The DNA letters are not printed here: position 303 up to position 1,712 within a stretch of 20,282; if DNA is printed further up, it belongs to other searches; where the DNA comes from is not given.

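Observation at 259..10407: Compact CoM-dependent epoxide/ketone carboxylation plus bacterial CoM-biosynthesis cluster in a high-GC actinobacterial background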

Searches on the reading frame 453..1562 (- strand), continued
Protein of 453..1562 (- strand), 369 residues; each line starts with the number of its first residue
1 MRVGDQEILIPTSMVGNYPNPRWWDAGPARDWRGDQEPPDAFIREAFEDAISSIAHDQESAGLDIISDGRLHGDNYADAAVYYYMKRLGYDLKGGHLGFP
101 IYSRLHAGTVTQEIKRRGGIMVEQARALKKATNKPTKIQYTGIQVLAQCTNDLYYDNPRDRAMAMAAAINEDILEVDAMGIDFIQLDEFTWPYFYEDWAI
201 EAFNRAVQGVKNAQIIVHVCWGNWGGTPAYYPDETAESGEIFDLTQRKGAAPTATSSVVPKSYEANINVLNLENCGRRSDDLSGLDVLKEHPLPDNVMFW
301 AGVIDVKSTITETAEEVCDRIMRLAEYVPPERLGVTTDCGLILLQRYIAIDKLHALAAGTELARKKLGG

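Call 60: list_cluster_members(proteins=[window:453-1562:-, window:1847-2701:+, window:2738-3700:-, window:3703-5061:-, window:5058-6017:-, window:6026-7603:-, window:7608-9149:-, window:9421-10407:+, window:10418-11626:-, window:11723-14065:+])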
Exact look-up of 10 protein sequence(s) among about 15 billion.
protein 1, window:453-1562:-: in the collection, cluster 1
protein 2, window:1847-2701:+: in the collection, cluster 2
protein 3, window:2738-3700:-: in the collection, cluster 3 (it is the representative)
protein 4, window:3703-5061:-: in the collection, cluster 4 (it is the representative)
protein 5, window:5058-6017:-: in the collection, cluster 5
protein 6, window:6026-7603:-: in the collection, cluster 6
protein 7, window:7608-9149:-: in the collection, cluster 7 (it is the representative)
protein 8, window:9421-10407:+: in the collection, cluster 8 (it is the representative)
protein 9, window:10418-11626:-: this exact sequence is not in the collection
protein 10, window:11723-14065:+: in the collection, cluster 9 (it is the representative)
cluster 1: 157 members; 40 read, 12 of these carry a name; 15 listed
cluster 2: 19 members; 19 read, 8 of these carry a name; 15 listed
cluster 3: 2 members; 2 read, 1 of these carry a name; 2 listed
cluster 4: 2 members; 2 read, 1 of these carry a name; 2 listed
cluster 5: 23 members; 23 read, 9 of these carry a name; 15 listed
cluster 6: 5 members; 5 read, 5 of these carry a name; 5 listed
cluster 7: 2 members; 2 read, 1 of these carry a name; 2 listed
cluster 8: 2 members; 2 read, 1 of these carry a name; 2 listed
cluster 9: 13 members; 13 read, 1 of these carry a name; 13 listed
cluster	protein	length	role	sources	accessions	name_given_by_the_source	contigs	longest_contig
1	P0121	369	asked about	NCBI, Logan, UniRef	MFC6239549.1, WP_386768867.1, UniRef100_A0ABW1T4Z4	cobalamin-independent methionine synthase II family protein [Longivirga aurantiaca] | Cobalamin-independent methionine synthase II family protein n=1 Tax=Longivirga aurantiaca ...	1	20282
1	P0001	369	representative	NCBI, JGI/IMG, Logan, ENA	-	5-methyltetrahydropteroyltriglutamate--homocysteine methyltransferase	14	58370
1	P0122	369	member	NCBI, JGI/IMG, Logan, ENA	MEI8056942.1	MAG: cobalamin-independent methionine synthase II family protein [Actinomycetes bacterium]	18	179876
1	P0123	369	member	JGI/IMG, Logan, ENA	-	5-methyltetrahydropteroyltriglutamate--homocysteine methyltransferase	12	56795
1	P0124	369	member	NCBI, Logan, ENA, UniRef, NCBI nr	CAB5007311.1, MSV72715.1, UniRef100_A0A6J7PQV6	MAG: 2-hydroxypropyl-CoM lyase [Actinobacteria bacterium] | Unannotated protein n=1 Tax=freshwater metagenome TaxID=449393 RepID=A0A6J7PQV6_9ZZZZ | 2-hydroxypropyl-CoM lyase [Actinomycetota bacterium]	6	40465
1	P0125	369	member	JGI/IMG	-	5-methyltetrahydropteroyltriglutamate--homocysteine methyltransferase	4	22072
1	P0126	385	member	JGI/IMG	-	methionine synthase II (cobalamin-independent)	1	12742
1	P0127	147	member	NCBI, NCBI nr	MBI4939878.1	MAG: 2-hydroxypropyl-CoM lyase, partial [Actinobacteria bacterium] | 2-hydroxypropyl-CoM lyase [Actinomycetota bacterium]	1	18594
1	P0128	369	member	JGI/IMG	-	methionine synthase II (cobalamin-independent)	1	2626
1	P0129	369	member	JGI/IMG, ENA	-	5-methyltetrahydropteroyltriglutamate--homocysteine methyltransferase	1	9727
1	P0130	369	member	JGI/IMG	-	5-methyltetrahydropteroyltriglutamate--homocysteine methyltransferase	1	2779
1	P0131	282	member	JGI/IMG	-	5-methyltetrahydropteroyltriglutamate--homocysteine methyltransferase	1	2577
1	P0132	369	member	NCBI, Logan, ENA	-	-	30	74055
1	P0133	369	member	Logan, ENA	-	-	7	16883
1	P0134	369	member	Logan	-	-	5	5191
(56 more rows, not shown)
